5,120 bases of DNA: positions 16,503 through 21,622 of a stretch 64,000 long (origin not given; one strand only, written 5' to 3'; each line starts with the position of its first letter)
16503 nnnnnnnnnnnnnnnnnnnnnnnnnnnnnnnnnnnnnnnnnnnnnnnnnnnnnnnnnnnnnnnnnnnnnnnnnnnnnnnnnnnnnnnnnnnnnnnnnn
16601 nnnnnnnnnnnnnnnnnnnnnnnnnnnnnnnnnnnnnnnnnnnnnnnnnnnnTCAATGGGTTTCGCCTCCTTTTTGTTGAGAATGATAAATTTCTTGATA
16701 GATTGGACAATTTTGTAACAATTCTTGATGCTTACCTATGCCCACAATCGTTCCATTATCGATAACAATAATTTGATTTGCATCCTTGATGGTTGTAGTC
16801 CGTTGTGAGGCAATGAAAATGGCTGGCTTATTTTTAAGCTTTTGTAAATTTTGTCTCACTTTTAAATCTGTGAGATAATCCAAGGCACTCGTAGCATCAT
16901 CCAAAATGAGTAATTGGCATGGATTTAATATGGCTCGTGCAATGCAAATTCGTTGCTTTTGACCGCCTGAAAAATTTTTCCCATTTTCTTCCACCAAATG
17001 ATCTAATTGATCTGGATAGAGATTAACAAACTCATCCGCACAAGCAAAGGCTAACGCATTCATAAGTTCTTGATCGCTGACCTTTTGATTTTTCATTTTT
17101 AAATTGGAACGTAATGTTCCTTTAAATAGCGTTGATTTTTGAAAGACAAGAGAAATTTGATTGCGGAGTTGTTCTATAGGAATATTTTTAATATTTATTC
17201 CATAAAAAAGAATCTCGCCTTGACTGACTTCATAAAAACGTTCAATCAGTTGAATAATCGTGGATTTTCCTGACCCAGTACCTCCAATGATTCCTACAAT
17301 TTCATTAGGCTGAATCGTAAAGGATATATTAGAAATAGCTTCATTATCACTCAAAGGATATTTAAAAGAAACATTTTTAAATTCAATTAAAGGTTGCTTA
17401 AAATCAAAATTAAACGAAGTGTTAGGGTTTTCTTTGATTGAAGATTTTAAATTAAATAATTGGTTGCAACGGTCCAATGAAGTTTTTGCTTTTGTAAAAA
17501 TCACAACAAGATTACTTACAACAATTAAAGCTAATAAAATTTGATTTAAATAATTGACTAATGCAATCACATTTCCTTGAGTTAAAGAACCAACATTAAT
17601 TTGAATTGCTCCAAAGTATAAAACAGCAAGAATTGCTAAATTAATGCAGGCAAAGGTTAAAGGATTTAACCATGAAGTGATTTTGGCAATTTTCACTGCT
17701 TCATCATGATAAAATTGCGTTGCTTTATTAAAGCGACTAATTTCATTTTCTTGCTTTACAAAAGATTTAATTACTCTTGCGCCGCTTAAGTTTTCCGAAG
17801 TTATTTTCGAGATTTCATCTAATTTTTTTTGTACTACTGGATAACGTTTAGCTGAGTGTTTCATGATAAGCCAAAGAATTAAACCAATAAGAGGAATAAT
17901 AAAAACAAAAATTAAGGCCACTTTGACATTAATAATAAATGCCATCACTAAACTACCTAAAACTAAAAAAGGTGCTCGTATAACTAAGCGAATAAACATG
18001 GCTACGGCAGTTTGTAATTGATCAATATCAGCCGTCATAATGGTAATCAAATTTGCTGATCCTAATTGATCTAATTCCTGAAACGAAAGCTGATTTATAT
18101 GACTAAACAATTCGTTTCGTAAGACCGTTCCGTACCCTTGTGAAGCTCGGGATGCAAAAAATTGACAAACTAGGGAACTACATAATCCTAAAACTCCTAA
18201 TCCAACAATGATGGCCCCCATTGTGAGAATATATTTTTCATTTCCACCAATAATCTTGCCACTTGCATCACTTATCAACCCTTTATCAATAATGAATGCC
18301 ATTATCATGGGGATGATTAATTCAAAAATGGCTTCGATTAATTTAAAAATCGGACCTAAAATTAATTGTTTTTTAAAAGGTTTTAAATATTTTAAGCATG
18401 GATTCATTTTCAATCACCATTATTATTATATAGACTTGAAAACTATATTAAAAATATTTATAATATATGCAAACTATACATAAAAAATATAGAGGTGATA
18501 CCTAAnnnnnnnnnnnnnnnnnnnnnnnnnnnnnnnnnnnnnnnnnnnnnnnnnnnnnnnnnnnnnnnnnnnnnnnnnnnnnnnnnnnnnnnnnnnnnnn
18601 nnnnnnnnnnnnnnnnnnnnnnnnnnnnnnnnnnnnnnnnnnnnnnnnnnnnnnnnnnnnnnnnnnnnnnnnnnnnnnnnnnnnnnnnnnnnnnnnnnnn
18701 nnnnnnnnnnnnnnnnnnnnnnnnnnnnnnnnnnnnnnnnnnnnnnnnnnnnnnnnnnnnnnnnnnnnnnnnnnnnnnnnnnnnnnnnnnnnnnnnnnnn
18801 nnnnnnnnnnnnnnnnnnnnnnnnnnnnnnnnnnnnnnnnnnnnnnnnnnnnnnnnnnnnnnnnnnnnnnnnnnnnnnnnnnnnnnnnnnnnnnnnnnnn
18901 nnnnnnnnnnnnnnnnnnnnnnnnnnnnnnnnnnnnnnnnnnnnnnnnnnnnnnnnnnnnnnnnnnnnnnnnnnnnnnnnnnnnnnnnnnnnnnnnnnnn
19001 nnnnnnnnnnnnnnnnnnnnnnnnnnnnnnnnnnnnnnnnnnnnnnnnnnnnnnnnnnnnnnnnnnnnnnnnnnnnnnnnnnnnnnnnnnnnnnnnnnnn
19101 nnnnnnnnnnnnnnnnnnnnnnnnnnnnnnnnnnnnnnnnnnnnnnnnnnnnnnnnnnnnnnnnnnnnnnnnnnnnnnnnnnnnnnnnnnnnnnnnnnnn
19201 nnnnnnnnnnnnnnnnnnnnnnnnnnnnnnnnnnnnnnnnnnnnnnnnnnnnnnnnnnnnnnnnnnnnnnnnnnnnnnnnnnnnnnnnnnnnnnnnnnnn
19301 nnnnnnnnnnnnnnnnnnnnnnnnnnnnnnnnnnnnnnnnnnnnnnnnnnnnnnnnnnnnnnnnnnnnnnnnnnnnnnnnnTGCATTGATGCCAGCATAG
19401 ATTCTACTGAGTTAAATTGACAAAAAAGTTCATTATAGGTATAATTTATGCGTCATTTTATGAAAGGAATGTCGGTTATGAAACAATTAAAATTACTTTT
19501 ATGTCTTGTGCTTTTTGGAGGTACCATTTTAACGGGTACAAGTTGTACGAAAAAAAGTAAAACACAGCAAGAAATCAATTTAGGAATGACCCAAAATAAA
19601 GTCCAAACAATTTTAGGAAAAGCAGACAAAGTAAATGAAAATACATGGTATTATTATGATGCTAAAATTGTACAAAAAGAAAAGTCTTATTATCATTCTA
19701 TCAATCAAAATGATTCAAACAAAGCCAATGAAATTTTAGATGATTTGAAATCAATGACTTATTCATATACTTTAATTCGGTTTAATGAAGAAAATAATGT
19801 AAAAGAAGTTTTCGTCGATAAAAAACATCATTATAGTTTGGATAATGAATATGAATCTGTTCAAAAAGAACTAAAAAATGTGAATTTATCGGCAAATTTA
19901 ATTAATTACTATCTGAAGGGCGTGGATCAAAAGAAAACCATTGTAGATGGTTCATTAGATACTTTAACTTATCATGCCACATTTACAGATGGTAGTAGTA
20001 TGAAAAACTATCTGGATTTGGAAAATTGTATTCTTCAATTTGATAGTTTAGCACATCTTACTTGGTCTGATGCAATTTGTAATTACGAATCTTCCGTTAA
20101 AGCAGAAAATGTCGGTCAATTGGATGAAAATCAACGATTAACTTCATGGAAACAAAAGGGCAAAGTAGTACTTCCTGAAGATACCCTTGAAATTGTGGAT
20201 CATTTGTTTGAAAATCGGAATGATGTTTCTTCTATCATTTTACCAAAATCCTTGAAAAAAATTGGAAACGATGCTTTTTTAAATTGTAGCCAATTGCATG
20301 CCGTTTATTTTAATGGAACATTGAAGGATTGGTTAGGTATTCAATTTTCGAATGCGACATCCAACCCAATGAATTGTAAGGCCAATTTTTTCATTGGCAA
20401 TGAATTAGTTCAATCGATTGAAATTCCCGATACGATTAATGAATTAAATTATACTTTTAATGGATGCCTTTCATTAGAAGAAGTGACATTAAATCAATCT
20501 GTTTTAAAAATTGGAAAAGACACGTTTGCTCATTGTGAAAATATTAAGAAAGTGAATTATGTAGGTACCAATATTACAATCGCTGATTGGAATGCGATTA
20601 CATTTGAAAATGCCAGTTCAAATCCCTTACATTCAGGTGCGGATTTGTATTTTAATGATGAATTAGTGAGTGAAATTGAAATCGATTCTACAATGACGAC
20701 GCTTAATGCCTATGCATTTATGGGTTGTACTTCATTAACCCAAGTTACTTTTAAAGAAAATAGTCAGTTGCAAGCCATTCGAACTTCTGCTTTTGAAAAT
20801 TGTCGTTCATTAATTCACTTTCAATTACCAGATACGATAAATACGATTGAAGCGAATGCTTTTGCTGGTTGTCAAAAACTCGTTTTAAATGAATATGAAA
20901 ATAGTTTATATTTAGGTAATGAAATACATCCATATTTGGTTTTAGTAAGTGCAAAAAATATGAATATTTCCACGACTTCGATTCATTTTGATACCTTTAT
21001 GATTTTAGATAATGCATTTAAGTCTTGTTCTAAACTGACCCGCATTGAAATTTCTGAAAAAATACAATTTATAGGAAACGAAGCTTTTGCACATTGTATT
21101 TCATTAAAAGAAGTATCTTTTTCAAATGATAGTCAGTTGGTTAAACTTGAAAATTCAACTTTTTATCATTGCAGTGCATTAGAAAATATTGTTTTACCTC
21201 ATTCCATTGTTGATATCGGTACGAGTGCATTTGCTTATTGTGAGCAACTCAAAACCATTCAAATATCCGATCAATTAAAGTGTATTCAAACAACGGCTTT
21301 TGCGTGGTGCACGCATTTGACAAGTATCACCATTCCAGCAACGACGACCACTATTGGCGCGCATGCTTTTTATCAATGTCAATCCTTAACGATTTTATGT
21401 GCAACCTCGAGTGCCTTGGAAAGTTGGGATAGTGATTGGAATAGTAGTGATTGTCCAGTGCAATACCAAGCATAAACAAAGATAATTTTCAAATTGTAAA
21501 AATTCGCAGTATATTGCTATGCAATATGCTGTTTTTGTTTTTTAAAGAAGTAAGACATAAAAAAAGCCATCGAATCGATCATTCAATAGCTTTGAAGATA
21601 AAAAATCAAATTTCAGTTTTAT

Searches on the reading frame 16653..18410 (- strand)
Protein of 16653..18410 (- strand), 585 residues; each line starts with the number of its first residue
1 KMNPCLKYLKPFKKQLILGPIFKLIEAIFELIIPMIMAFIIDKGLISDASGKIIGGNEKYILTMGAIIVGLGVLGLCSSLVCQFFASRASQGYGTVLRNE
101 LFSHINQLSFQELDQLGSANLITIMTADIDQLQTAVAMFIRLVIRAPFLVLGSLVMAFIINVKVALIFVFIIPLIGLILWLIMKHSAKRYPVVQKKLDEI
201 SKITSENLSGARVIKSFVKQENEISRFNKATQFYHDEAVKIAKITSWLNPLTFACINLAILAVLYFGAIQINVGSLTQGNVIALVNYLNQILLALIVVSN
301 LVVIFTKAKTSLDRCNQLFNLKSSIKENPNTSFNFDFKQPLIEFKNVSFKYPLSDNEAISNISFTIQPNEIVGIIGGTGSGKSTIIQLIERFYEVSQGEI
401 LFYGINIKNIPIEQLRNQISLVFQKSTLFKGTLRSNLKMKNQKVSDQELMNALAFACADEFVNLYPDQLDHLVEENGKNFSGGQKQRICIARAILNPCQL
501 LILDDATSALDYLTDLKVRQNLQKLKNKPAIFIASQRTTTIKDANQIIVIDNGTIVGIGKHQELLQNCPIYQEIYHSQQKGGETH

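Call 47: search_protein_families(library=pfam, proteins=[window:16653-18410:-], max_evalue=0.001)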
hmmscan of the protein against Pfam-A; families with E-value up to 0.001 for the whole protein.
window:16653-18410:- (585 aa): 3 families
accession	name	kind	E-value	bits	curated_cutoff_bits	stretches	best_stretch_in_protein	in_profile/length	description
PF00664.28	ABC_membrane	-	1.4e-44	153.3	28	1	16-292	1-271/274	ABC transporter transmembrane region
PF00005.33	ABC_tran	-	1.6e-31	110.2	25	1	360-508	2-137/137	ABC transporter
PF02463.25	SMC_N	-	7.1e-05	22.8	40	0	371-550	26-211/220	RecF/RecN/SMC N terminal domain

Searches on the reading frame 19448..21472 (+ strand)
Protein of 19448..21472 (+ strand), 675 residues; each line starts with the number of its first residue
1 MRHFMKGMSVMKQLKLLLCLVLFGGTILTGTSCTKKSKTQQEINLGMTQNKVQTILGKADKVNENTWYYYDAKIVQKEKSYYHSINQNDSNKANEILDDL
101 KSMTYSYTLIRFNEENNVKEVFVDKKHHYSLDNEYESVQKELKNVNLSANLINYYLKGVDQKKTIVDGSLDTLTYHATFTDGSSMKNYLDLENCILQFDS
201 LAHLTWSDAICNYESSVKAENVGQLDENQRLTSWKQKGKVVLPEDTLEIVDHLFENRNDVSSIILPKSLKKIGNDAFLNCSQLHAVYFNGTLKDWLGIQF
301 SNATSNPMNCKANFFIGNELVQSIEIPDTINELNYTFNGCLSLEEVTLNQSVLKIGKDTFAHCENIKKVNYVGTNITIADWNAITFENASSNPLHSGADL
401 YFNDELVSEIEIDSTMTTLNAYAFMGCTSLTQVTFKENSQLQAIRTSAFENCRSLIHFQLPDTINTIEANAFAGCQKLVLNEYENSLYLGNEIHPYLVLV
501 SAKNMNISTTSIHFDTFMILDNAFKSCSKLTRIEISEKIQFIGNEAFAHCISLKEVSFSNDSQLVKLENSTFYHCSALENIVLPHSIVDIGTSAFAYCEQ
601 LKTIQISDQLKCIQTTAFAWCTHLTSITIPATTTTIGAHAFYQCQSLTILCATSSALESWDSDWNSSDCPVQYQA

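Call 3: search_protein_families(library=pfam, proteins=[window:19448-21472:+], max_evalue=0.01)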
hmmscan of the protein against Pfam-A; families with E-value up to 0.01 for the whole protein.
window:19448-21472:+ (675 aa): 3 families
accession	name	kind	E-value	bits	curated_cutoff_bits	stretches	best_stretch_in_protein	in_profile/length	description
PF13306.12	LRR_5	-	1.1e-65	219.7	27.7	4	519-648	3-127/127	BspA type Leucine rich repeat region (6 copies)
PF13855.12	LRR_8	-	2.7e-17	62.7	27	1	437-478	10-51/61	Leucine rich repeat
PF04355.18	BamE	-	0.0013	19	23.2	1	41-74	10-46/71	Outer membrane protein assembly factor BamE domain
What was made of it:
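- Closest known: Pfam LRR_5. Same: Strong profile match (call 3).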

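Call 4: search_protein_families(library=ncbifam, proteins=[window:19448-21472:+], max_evalue=0.01)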
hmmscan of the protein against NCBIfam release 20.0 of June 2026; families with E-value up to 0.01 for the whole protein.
window:19448-21472:+ (675 aa): 2 families
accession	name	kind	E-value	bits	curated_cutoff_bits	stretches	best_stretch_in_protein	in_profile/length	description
NF047961.1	adhesin_HupY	equivalog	2.3e-22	79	1250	3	336-486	182-330/978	leucine-rich repeat adhesin HupY/LrrG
TIGR02167.2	Liste_lipo_26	repeat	0.0031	17.2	30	0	595-607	2-14/26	PARCEL repeat-containing surface protein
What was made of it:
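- NCBIfam HupY is the best named hit (call 4).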

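Call 66: find_homologous_proteins(query=window:19478-21472:+, max_evalue=1e-10)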
Query window:19478-21472:+ (665 aa): 3398 proteins with E <= 1e-10 among 8000 candidates; the best 120 are listed.
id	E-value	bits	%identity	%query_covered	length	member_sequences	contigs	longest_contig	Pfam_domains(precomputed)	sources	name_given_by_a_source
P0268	0.0e+0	1497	100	100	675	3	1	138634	PF13306.13,PF13855.13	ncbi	-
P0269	2.6e-237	807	55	97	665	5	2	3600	PF13306.13,PF13855.13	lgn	-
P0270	2.6e-116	408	29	63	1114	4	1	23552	PF13306.13,PF13855.13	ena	-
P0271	1.5e-113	399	30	61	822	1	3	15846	PF13306.13,PF13855.13,PF23952.2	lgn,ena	-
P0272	5.8e-112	393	31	61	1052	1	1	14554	PF13306.13,PF00207.29,PF05725.19,PF12799.14,PF13855.13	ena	-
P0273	1.0e-111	393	27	61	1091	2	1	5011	PF13306.13,PF13855.13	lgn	-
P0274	1.1e-110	389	28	62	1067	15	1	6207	PF13306.13,PF05725.19,PF12799.14,PF13855.13,PF23952.2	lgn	-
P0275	2.7e-109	385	31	62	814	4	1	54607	PF13306.13,PF13855.13,PF23952.2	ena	-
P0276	2.8e-106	375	27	64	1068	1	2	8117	PF13306.13,PF13855.13,PF23952.2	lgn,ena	-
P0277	6.7e-105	370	27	64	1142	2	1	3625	PF13306.13,PF13855.13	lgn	-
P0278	1.2e-104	369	28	60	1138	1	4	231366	PF09479.17,PF13306.13,PF05725.19,PF12799.14,PF13855.13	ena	-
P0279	7.1e-104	367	27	60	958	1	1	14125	PF13306.13,PF12799.14,PF13855.13,PF23952.2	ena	-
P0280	4.5e-103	364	31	59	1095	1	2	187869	PF13306.13,PF13855.13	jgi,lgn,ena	-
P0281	3.3e-102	361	28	62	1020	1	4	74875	PF13306.13,PF13855.13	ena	-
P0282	9.0e-101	356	30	65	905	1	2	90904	PF13306.13,PF04355.19,PF13855.13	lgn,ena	-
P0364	2.2e-74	269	27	62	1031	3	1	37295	PF13306.13,PF05725.19,PF12799.14,PF13855.13,PF00041.28,PF23952.2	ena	-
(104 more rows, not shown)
